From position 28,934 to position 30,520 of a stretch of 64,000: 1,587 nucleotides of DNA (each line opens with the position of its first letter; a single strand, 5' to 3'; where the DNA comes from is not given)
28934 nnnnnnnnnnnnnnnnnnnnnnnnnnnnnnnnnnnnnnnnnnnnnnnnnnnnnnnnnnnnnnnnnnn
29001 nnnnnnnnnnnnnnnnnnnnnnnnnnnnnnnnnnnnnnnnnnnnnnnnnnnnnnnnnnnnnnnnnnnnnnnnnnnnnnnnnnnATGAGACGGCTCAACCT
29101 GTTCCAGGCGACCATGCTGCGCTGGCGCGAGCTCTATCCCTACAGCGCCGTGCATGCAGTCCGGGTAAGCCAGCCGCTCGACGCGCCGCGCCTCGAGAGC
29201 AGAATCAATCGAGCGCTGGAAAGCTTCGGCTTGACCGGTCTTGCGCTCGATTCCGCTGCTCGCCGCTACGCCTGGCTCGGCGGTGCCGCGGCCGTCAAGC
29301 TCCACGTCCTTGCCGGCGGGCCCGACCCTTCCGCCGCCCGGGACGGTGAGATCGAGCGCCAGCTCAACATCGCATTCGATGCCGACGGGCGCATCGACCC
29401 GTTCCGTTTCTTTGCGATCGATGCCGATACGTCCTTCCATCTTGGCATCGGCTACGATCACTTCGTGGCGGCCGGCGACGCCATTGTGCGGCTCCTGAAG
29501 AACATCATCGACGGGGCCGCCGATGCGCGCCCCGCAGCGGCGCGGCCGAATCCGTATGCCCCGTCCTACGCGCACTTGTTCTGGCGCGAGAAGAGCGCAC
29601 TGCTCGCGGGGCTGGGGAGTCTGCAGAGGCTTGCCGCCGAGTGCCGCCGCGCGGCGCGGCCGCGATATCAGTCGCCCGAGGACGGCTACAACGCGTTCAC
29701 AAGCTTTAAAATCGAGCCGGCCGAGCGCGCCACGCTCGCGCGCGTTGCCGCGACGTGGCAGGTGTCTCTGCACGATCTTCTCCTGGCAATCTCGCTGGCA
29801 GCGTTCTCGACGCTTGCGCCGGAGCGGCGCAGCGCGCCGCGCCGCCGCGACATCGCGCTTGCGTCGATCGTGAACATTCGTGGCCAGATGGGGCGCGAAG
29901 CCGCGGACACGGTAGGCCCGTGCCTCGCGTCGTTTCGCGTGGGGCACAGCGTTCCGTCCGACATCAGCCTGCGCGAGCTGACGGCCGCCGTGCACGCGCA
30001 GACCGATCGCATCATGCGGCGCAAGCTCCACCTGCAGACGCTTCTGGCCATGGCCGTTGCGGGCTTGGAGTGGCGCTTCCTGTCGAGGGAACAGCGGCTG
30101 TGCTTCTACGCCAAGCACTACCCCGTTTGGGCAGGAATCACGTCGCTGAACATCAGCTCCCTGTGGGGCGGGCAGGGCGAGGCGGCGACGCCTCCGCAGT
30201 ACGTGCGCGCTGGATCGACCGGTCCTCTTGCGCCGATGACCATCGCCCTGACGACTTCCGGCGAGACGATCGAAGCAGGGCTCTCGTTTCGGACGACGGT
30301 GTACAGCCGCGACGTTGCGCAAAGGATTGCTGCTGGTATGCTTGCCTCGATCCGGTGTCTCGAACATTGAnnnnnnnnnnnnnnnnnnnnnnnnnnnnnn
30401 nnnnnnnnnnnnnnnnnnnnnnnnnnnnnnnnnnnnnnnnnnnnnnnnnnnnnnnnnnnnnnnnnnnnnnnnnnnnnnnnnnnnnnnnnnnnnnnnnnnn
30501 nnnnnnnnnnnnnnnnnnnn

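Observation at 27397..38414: Orphan 11-gene lipid-biosynthesis operon: private type II FAS plus condensation-domain enzyme, twin lipoprotein hydrolases, ICMT-type methyltransferase and a PPTase-LpxL fusion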

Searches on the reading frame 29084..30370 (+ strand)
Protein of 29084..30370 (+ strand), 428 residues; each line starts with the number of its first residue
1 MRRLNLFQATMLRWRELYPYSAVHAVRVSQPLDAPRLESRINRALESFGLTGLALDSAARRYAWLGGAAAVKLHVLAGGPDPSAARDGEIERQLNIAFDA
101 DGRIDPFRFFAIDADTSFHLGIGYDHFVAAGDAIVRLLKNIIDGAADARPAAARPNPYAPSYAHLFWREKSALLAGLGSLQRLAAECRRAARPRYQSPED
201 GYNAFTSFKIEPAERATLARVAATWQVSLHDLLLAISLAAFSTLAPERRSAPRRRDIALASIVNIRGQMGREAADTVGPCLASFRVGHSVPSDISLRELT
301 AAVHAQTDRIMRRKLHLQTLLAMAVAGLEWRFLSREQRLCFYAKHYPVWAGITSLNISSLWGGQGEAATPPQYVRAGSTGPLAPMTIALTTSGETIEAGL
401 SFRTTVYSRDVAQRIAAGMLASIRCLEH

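Call 4: search_protein_families(library=pfam, proteins=[window:29084-30370:+], max_evalue=0.01)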
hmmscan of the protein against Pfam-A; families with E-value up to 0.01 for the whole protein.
window:29084-30370:+ (428 aa): 1 family
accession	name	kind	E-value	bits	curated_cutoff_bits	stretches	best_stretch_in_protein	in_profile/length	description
PF16911.10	PapA_C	-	0.0069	16.3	30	0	205-324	7-124/203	Phthiocerol/phthiodiolone dimycocerosyl transferase C-terminus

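Call 6: search_protein_families(library=ncbifam, proteins=[window:29084-30370:+], max_evalue=0.01)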
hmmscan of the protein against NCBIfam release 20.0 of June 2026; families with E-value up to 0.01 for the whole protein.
window:29084-30370:+ (428 aa): 1 family
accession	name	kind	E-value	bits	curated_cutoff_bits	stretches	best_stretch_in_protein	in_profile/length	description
TIGR02946.1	acyl_WS_DGAT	subfamily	0.00029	19.9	309.95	1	126-329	137-354/453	wax ester/triacylglycerol synthase family O-acyltransferase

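Call 9: find_encoding_contigs(protein=window:29084-30370:+, flank=10000, max_places=6)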
Protein window:29084-30370:+ (428 aa): 2 contigs read that carry it; 2 places shown.
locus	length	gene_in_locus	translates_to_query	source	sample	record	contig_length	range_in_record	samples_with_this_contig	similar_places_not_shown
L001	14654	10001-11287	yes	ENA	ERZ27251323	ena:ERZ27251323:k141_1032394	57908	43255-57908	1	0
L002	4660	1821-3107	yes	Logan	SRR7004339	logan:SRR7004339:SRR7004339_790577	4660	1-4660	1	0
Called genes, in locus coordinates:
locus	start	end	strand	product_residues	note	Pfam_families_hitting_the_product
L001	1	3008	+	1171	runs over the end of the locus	PF27156:RP005_N, PF07992:Pyr_redox_2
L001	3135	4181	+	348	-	PF13692:Glyco_trans_1_4, PF00534:Glycos_transf_1, PF13524:Glyco_trans_1_2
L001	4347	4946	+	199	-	-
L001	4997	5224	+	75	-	PF11295:DUF3096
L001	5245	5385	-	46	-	-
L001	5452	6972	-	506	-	PF02737:3HCDH_N, PF00725:3HCDH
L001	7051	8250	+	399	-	PF02771:Acyl-CoA_dh_N, PF02770:Acyl-CoA_dh_M, PF00441:Acyl-CoA_dh_1, PF08028:Acyl-CoA_dh_2, PF22924:ACOX_C_alpha1 (weak)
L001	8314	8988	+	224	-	PF04140:ICMT, PF04191:PEMT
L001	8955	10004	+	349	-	-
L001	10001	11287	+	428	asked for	-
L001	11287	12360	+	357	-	-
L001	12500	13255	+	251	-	PF00106:adh_short, PF08659:KR, PF23441:SDR, PF13561:adh_short_C2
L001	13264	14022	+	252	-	PF00106:adh_short, PF01370:Epimerase (weak), PF08659:KR, PF13561:adh_short_C2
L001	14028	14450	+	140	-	PF00550:PP-binding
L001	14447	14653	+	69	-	?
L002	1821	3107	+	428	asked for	-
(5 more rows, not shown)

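Call 10: find_homologous_proteins(query=window:29084-30370:+, max_evalue=0.001)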
Query window:29084-30370:+ (428 aa): 621 proteins with E <= 0.001 among 8000 candidates; the best 120 are listed.
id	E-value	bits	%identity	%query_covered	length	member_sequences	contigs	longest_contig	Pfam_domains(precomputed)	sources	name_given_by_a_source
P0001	9.2e-279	942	100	100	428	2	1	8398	-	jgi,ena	-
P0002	1.1e-239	814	88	100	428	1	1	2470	-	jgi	-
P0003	5.1e-237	805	86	100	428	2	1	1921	-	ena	-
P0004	3.1e-215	733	78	100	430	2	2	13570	-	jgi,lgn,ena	jgi:hypothetical protein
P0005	2.4e-191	654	71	100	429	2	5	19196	-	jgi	jgi:hypothetical protein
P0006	2.0e-188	645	71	100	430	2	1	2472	-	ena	-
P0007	7.5e-170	584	64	100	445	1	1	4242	-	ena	-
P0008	9.2e-169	580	63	100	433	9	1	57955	-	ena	-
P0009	7.0e-164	564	64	100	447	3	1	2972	-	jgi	-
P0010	3.0e-163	562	62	99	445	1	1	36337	-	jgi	jgi:hypothetical protein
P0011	4.3e-163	561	62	100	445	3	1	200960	-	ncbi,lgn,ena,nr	ncbi:MAG TPA: hypothetical protein VKG21_04695 [Casimicrobiaceae bacterium]|nr:hypothetical protein 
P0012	7.2e-154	531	60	99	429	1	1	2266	-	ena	-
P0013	9.3e-151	521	58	99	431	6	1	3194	-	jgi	-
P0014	9.8e-147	507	58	99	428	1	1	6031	-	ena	-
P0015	1.4e-142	494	55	99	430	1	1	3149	-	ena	-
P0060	3.4e-125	437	52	97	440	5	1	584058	PF00668.26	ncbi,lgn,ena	-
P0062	7.8e-125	435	50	99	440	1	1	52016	PF00668.26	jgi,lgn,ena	-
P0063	8.1e-125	435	51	96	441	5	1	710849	PF00668.26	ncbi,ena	-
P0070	5.3e-123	429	50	98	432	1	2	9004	PF00668.26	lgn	-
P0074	2.0e-122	427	52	97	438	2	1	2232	PF00668.26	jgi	jgi:hypothetical protein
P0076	2.5e-122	427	50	99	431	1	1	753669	-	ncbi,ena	-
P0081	8.4e-122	425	50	95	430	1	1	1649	PF00668.26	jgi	-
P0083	1.3e-121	425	50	99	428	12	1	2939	PF00668.26,PF16911.11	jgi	jgi:hypothetical protein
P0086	2.2e-121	424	49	99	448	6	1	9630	PF00668.26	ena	-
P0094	8.2e-121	422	48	99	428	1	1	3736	PF00668.26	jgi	jgi:hypothetical protein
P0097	1.3e-120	421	49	99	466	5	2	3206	PF00668.26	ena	-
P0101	2.0e-120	421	49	99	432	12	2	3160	PF00668.26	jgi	jgi:hypothetical protein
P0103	2.3e-120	421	49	97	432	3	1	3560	PF00668.26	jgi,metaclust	metaclust:\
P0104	2.4e-120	421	49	99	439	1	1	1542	PF00668.26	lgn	-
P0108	4.3e-120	420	47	99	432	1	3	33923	PF00668.26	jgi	jgi:hypothetical protein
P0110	1.2e-119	418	50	99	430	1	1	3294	PF00668.26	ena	-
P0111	1.5e-119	418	50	99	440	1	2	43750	PF00668.26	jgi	jgi:hypothetical protein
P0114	2.5e-119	417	48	99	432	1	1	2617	PF00668.26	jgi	jgi:hypothetical protein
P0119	3.7e-119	417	49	99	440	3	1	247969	PF00668.26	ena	-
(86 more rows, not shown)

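Call 12: find_related_loci(query=A1, collection=genome_contigs, flank=10000)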
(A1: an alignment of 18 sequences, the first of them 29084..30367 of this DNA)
Query A1 (428 aa) in genome_contigs; peptide patterns used: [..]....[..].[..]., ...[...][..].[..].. (x = any residue, [..] = any of these).
290 stretches matched a pattern; 253 encode a relative of the query (tblastn E <= 1e-3); the best 80 are kept; 80 distinct loci.
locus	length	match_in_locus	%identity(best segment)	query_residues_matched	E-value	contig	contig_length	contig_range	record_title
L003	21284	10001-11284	63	2-428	9e-170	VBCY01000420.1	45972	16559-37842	MAG: Betaproteobacteria bacterium isolate BP_29 14_0903_13_30cm_scaffold_5387961, whole genome shotgun sequence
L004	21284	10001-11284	62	1-428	3e-154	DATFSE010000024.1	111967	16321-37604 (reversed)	MAG TPA_asm: Casimicrobiaceae bacterium isolate SMAG_U9376 k141_2096050, whole genome shotgun sequence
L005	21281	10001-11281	53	3-426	1e-135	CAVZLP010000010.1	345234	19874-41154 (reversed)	MAG: uncultured beta proteobacterium isolate MFD06085.bin.2.144 genome assembly, contig: contig_47924, whole genome shot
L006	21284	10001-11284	51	3-426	3e-132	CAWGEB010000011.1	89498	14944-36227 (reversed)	MAG: uncultured beta proteobacterium isolate MFD02134.bin.3.237 genome assembly, contig: contig_34646, whole genome shot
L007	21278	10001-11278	52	3-426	7e-131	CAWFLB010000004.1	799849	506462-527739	MAG: uncultured beta proteobacterium isolate MFD06298.bin.2.64 genome assembly, contig: contig_19615, whole genome shotg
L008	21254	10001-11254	52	3-417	7e-131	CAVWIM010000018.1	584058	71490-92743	MAG: uncultured beta proteobacterium isolate MFD02159.bin.2.19 genome assembly, contig: contig_6420, whole genome shotgu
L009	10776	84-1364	51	3-426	2e-129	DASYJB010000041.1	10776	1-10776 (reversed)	MAG TPA_asm: Casimicrobiaceae bacterium isolate SMAG_U4284 k141_3099134, whole genome shotgun sequence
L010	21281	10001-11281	51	3-426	1e-128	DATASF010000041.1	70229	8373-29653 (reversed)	MAG TPA_asm: Casimicrobiaceae bacterium isolate SMAG_U5513 k141_6746830, whole genome shotgun sequence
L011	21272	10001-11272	52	4-427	2e-128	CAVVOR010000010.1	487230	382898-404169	MAG: uncultured beta proteobacterium isolate MFD05521.bin.1.1 genome assembly, contig: contig_97696, whole genome shotgu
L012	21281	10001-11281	51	3-426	9e-128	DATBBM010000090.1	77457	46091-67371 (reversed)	MAG TPA_asm: Casimicrobiaceae bacterium isolate SMAG_U5759 k141_4975425, whole genome shotgun sequence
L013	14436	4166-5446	51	3-426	1e-127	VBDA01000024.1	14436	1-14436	MAG: Betaproteobacteria bacterium isolate BP_31 14_0903_12_20cm_scaffold_9839, whole genome shotgun sequence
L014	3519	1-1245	50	15-426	4e-131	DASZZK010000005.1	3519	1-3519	MAG TPA_asm: Casimicrobiaceae bacterium isolate SMAG_U6234 k141_244536, whole genome shotgun sequence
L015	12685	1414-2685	50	3-426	3e-127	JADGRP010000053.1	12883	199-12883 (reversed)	MAG: Burkholderiales bacterium isolate Chersky_114 k127_1597227, whole genome shotgun sequence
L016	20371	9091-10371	51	3-426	8e-127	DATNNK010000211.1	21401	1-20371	MAG TPA_asm: Casimicrobiaceae bacterium isolate SMAG_U11503 k141_472150, whole genome shotgun sequence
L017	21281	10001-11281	49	3-426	8e-127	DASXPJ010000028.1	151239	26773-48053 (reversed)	MAG TPA_asm: Casimicrobiaceae bacterium isolate SMAG_U5405 k141_5837781, whole genome shotgun sequence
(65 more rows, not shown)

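Call 18: predict_structure(alignment_id=A1)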
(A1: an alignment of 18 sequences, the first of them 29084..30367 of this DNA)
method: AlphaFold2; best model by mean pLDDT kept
length: 428 residues; sequences in the alignment: 18
mean_pLDDT: 88.0   pTM: 0.91
mean pLDDT of the five models: 88.0, 87.0, 84.2, 83.9, 71.1
residues with pLDDT >= 90: 238; 70-90: 161; 50-70: 22; < 50: 7
segments of 3 or more residues with pLDDT < 50: none
pLDDT, mean of each block of 10 residues (from residue 1): 84 80 95 96 93 92 92 96 97 93 94 97 92 92 66 76 89 84 83 74 94 96 97 97 82 88 90 87 92 95 96 87 75 73 69 91 62 89 88 94 91 96 90
secondary structure, 60 per line:
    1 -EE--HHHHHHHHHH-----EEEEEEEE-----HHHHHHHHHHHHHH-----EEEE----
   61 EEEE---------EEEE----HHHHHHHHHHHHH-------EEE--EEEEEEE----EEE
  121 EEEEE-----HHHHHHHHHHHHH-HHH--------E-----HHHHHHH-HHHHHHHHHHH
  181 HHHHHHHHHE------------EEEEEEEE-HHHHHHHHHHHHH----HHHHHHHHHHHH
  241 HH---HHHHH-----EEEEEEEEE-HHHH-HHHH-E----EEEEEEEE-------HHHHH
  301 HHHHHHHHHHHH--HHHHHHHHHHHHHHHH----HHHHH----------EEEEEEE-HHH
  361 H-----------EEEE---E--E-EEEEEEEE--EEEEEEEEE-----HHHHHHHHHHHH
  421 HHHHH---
elements in order: H6-15 E21-28 H34-47 E53-56 E61-64 E74-77 H82-94 E102-104 E107-113 E118-125 H131-143 H162-168 H170-189 E203-210 H212-224 H229-242 H246-250 E256-264 H266-269 H271-274 E281-288 H296-312 H315-330 H335-339 E350-356 H358-361 E373-376 E385-392 E395-403 H409-425

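Call 25: fold_search(model_id=the predicted structure, library=pdb)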
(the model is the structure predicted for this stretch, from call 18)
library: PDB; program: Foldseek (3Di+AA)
matches with E <= 10: 612; with E <= 0.001: 295
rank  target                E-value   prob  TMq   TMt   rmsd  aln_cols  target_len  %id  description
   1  8f7f                  4.1e-19  1.00  0.57  0.57   7.5       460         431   15  The condensation domain of surfactin A synthetase C in space group P43212 (released 2023-11-22)
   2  8f7h                  6.0e-19  1.00  0.58  0.58   7.4       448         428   15  The condensation domain of surfactin A synthetase C variant 18b in space group P212121 (released 2023-11-22)
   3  8s6l                  6.7e-19  1.00  0.77  0.77   4.3       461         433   17  AzeD dehydratase of Pseudomonas aeruginosa (released 2025-03-12)
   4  8f7g                  1.4e-18  1.00  0.59  0.59   7.0       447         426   14  The condensation domain of surfactin A synthetase C in space group P212121 (released 2023-11-22)
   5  4tx2                  1.4e-18  1.00  0.58  0.56   7.4       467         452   15  Crystal structure of the X-domain from teicoplanin biosynthesis (released 2015-02-04)
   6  9bfd_B                2.2e-18  1.00  0.63  0.30   6.4       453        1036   12  Tyrocidine synthetase modules 1 and 2 crosslinked in the condensation state, complex A (released 2024-10-09)
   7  4tx3_B                1.1e-17  1.00  0.54  0.52   8.0       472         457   16  Complex of the X-domain and OxyB from Teicoplanin Biosynthesis (released 2015-02-04)
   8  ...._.                1.7e-17  1.00  0.63  0.64   6.6       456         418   17  Crystal structure of a dehydrating condensation domain, AmbE-CmodAA, involved in nonribosomal peptide synthesis (released 2022-07-13)
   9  9uay_A                1.8e-17  1.00  0.61  0.61   6.9       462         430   17  Crystal structure of CmnI (released 2026-03-11)
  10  5t3e_B                2.3e-17  1.00  0.71  0.71   5.6       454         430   14  Crystal structure of a nonribosomal peptide synthetase heterocyclization domain. (released 2016-11-02)
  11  6p1j_A                3.4e-17  1.00  0.62  0.32   6.4       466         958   16  The structure of condensation and adenylation domains of teixobactin-producing nonribosomal peptide synthetase Txo2 se (released 2019-05-29)
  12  9uay_B                3.6e-17  1.00  0.56  0.57   7.7       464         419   15  Crystal structure of CmnI (released 2026-03-11)
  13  9up2_A                4.5e-17  1.00  0.60  0.20   7.0       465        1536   15  PvdL-E2-C3-A3-PCP3 in complex with MLP (NRPS cross-module) (released 2026-04-01)
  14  7x0f_C                5.4e-17  1.00  0.57  0.54   7.4       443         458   15  Structure of Pseudomonas NRPS protein, AmbB-TC bound to Ppant (released 2022-06-15)
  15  6p1j_B                6.3e-17  1.00  0.63  0.32   6.2       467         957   16  The structure of condensation and adenylation domains of teixobactin-producing nonribosomal peptide synthetase Txo2 se (released 2019-05-29)
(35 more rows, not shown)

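Call 26: find_encoding_contigs(protein=P0076, flank=10000, max_places=1)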
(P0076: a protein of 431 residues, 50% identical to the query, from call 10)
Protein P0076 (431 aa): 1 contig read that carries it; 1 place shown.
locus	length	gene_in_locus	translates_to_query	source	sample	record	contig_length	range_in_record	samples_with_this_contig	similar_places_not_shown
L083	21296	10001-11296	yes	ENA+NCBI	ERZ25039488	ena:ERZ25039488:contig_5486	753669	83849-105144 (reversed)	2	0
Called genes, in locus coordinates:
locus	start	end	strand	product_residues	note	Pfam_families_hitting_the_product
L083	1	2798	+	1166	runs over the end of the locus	PF27156:RP005_N, PF07992:Pyr_redox_2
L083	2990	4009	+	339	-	PF00534:Glycos_transf_1, PF13692:Glyco_trans_1_4, PF13524:Glyco_trans_1_2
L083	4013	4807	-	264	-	PF01557:FAA_hydrolase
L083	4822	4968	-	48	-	-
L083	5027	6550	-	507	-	PF02737:3HCDH_N, PF00725:3HCDH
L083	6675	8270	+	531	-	PF00501:AMP-binding, PF13193:AMP-binding_C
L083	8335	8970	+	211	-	PF04140:ICMT, PF04191:PEMT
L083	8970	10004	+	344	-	-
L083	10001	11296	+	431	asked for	-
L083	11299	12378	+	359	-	-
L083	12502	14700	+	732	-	PF02543:Carbam_trans_N, PF16861:Carbam_trans_C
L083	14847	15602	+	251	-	PF00106:adh_short, PF23441:SDR, PF08659:KR, PF13561:adh_short_C2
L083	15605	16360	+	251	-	PF00106:adh_short, PF01370:Epimerase, PF08659:KR, PF13561:adh_short_C2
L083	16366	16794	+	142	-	PF00550:PP-binding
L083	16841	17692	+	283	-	PF07977:FabA, PF22818:ApeI-like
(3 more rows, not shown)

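Call 27: find_encoding_contigs(protein=P0060, flank=10000, max_places=1)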
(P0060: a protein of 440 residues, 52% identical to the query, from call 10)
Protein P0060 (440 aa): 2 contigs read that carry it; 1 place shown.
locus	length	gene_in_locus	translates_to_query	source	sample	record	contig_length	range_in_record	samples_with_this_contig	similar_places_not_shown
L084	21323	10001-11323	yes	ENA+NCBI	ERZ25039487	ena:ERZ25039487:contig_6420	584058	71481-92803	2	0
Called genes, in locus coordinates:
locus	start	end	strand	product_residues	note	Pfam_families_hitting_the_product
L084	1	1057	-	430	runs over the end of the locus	PF00270:DEAD, PF00271:Helicase_C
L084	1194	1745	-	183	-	PF07152:YaeQ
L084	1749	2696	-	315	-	PF03547:Mem_trans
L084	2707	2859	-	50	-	-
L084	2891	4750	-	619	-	PF00595:PDZ (weak), PF13180:PDZ_2 (faint), PF17820:PDZ_6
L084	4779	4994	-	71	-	PF13275:S4_2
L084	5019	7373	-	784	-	PF07793:DUF1631, PF26671:DUF1631_2nd, PF26672:DUF1631_3rd, PF26670:DUF1631_C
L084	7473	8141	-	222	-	-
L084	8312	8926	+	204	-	PF04191:PEMT (weak), PF04140:ICMT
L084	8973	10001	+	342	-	-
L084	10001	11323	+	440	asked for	PF00668:Condensation (faint)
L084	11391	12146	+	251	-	PF00106:adh_short, PF08659:KR (weak), PF23441:SDR (weak), PF13561:adh_short_C2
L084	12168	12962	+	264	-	PF23441:SDR (faint), PF00106:adh_short, PF01370:Epimerase (weak), PF08659:KR, PF13561:adh_short_C2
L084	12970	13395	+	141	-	PF00550:PP-binding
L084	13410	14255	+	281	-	PF07977:FabA, PF22818:ApeI-like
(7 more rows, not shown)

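Call 42: search_solved_structures(query=A1, max_evalue=1, show_alignments=3)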
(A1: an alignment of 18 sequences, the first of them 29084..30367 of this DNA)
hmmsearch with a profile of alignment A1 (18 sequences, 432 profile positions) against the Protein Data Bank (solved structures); distinct sequences matched with E-value up to 1: 2.
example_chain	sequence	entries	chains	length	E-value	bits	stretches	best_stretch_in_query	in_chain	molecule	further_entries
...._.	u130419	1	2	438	0.029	16.5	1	116-247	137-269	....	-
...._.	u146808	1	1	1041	0.65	12.1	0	81-149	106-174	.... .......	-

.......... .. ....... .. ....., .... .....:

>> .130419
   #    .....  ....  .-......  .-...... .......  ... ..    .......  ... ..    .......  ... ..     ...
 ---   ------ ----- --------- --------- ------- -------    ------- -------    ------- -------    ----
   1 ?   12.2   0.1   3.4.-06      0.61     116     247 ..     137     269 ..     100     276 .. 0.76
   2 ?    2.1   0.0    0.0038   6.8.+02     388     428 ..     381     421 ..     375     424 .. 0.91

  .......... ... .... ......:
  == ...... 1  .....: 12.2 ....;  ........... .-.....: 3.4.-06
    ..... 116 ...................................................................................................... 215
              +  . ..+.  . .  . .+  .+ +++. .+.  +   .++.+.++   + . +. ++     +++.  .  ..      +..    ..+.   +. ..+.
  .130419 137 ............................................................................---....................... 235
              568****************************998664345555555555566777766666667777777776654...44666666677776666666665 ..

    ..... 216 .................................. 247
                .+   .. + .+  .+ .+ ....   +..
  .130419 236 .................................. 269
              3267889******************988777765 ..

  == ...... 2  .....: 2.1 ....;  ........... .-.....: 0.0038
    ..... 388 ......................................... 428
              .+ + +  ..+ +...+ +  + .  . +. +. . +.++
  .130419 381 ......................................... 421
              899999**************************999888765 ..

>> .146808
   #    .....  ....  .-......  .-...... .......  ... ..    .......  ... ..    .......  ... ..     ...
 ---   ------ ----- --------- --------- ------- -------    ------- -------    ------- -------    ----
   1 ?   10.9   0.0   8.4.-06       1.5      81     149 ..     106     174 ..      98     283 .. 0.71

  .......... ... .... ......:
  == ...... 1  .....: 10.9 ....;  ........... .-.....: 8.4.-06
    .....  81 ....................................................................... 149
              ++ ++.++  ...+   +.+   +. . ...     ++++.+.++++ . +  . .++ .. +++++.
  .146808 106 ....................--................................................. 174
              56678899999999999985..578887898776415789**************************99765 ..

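Call 47: search_dna_similar(query=window:29084-30367:+, collection=plasmids, mode=protein, max_evalue=0.001, max_rows=15)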
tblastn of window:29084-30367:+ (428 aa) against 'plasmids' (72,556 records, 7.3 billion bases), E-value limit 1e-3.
No match.
